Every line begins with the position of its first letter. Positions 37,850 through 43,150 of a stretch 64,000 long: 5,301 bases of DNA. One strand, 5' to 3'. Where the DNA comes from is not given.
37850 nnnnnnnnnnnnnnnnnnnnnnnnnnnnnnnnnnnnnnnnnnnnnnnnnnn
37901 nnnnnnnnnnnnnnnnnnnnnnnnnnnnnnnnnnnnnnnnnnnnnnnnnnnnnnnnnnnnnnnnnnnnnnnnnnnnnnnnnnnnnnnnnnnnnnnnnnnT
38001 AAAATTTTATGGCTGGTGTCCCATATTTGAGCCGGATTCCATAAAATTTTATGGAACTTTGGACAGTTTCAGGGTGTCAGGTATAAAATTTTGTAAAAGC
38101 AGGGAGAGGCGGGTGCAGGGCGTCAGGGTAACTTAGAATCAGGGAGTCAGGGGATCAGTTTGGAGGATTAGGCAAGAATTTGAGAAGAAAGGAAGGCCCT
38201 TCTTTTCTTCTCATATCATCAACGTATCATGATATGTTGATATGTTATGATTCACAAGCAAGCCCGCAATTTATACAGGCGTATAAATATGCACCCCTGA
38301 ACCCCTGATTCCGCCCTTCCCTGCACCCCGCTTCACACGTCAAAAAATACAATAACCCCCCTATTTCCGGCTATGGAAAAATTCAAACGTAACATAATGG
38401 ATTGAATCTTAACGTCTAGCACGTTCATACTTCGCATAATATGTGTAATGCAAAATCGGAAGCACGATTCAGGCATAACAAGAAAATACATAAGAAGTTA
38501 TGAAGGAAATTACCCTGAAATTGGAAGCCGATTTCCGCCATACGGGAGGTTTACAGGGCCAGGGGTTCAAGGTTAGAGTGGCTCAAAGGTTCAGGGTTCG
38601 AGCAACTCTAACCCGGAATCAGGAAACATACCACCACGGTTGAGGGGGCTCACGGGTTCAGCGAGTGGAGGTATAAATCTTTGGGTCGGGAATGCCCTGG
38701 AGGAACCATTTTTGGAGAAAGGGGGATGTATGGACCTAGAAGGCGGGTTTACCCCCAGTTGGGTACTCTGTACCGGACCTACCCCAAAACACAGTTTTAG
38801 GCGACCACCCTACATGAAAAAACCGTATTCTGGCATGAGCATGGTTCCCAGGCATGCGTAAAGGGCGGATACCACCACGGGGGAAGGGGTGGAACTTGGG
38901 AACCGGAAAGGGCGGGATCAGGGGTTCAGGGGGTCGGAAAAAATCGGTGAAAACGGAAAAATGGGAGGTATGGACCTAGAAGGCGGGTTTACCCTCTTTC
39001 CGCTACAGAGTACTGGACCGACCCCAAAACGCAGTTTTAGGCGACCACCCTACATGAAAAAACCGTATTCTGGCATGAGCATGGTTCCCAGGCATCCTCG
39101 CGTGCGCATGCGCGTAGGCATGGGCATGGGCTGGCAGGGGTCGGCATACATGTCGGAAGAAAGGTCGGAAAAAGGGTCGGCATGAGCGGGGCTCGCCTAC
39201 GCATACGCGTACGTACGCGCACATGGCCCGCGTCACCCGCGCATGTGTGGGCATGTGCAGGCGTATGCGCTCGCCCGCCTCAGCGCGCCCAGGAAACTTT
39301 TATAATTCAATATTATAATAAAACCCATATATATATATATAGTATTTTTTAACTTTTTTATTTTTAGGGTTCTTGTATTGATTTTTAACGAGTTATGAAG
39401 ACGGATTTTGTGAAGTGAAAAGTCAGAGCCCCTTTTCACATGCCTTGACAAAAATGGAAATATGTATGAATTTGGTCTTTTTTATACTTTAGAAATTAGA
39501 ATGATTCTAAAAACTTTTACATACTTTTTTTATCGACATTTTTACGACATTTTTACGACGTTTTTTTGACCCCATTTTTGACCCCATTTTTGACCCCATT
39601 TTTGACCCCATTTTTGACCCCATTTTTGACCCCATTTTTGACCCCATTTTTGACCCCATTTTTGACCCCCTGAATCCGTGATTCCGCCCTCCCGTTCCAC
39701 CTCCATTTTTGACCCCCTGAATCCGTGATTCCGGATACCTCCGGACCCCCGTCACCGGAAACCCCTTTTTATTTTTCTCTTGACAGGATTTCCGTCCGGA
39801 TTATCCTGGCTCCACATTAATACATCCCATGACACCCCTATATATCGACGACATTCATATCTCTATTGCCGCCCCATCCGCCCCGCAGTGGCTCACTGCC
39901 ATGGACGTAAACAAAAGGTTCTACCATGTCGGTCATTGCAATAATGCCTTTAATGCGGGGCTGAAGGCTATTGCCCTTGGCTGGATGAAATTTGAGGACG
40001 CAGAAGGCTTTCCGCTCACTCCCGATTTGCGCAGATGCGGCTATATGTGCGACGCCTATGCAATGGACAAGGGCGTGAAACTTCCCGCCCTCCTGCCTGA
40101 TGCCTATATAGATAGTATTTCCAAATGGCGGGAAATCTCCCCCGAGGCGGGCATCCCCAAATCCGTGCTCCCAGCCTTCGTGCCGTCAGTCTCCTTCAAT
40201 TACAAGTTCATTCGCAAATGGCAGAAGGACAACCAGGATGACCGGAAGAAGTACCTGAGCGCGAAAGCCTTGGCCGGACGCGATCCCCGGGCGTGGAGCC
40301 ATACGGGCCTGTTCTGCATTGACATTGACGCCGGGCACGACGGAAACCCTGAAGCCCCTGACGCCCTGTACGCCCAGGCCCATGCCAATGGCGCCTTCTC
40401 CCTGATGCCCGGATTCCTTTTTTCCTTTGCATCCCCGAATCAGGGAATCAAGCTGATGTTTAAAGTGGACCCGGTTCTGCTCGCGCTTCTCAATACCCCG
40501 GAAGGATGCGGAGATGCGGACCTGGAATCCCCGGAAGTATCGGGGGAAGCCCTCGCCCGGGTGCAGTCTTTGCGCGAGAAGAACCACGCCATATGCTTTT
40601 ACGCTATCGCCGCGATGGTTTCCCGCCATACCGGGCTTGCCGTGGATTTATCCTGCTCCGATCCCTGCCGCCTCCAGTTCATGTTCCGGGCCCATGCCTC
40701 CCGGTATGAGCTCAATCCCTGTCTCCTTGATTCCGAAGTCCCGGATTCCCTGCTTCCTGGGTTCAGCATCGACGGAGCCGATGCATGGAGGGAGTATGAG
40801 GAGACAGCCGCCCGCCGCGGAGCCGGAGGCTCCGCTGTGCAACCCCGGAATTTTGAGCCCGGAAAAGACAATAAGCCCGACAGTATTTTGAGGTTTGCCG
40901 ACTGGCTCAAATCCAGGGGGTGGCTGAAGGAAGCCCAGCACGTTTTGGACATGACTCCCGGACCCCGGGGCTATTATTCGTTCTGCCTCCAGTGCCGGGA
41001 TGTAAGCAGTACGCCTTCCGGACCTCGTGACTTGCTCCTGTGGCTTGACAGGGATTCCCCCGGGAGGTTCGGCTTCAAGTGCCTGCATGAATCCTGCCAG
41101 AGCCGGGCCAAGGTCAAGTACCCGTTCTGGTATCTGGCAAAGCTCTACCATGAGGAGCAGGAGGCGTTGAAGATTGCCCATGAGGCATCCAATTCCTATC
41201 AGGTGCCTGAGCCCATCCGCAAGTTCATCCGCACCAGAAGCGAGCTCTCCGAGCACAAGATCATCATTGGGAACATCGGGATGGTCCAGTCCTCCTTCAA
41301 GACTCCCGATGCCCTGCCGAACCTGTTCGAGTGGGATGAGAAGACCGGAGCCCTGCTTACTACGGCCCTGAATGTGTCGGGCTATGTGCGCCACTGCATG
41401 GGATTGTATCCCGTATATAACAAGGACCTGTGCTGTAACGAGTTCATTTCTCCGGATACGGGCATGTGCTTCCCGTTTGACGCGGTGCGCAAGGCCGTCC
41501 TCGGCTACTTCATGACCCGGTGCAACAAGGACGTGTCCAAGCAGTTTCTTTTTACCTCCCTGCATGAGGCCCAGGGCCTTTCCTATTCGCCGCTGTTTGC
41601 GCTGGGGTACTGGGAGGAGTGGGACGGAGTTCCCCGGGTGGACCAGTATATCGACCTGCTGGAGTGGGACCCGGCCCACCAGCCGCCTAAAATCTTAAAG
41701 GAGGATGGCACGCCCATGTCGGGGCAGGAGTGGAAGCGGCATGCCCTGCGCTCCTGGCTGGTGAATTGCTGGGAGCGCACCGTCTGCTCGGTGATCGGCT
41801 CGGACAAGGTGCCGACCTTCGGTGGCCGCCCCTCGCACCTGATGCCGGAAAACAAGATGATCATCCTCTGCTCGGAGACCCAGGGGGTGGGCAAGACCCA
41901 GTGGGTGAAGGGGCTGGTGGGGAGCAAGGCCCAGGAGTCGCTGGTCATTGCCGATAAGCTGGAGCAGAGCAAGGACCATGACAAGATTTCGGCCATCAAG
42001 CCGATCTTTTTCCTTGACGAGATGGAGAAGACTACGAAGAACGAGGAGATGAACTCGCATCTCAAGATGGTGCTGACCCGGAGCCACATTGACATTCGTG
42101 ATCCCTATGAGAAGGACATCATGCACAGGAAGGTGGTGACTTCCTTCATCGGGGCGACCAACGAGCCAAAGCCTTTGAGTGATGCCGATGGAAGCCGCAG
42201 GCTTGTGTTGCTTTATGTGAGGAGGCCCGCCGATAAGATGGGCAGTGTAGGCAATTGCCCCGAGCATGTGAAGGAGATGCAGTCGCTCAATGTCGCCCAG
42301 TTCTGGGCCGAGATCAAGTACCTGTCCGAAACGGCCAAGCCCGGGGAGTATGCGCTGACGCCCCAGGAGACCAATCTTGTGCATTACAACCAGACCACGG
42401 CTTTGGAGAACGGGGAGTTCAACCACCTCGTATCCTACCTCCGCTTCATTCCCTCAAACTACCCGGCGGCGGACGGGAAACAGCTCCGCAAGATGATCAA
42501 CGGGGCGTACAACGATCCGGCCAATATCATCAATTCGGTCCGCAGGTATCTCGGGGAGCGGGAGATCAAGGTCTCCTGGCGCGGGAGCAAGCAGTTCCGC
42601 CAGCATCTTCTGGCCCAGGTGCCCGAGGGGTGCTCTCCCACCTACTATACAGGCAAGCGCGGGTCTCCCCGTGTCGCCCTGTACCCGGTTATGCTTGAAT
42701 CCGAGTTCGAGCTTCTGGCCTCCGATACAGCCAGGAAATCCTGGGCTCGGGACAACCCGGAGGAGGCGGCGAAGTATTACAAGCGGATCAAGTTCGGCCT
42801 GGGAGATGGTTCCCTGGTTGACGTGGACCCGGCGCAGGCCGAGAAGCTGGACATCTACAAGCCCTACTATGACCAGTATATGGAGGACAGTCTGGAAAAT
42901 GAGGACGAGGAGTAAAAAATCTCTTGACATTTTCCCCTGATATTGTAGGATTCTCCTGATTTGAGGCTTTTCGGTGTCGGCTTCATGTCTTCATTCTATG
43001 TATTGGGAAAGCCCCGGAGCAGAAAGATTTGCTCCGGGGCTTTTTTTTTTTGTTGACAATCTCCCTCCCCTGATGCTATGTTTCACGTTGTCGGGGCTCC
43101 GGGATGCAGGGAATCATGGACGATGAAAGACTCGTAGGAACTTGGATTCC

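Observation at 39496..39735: Palindromic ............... followed by an ordered iteron array (3x11 bp, 9x12 bp, 2x25 bp) just upstream of the primase promoter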

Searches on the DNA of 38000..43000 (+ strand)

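Call 4: search_dna_similar(query=window:38000-43000:+, collection=phages, mode=near, max_rows=30)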
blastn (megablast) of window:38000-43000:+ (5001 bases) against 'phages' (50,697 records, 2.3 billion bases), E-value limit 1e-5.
No match.

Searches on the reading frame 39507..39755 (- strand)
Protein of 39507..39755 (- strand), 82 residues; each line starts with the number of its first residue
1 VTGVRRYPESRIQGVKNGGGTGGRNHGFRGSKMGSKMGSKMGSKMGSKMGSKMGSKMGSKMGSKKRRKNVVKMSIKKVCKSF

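Call 111: find_homologous_proteins(query=window:39507-39755:-, max_evalue=0.001)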
Query window:39507-39755:- (82 aa): 3 proteins with E <= 0.001 among 1137 candidates.
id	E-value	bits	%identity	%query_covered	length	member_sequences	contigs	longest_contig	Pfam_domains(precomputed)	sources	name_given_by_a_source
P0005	9.4e-9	53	73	45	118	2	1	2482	-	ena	-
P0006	2.7e-4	39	71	46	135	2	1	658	-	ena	-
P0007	4.4e-4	38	77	32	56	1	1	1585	-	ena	-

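Call 113: find_encoding_contigs(protein=window:39507-39755:-, flank=3000, max_places=6)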
Protein window:39507-39755:- (82 aa): no gene with exactly this product is on record in the collection.

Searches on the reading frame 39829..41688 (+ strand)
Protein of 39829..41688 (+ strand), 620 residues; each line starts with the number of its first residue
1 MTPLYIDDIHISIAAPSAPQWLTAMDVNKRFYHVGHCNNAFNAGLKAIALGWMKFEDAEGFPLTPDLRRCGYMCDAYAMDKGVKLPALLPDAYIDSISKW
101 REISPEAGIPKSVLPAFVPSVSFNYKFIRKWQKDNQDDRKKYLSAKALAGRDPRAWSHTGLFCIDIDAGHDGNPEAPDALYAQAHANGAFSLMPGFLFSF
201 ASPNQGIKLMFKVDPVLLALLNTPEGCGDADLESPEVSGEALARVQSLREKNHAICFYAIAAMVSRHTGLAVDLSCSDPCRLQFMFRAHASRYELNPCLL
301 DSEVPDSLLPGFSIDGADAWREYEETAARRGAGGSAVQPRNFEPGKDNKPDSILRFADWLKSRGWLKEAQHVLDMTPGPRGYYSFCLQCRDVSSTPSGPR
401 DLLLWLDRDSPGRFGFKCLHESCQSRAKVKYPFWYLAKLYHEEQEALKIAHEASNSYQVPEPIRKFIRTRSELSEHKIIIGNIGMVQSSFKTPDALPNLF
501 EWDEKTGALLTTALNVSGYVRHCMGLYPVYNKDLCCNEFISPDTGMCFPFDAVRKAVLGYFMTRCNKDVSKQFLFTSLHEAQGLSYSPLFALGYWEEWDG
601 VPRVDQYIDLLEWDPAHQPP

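Call 106: search_protein_families(library=pfam, proteins=[window:39829-41688:+], max_evalue=5)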
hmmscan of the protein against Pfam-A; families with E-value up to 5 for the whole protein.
window:39829-41688:+ (620 aa): 0 families
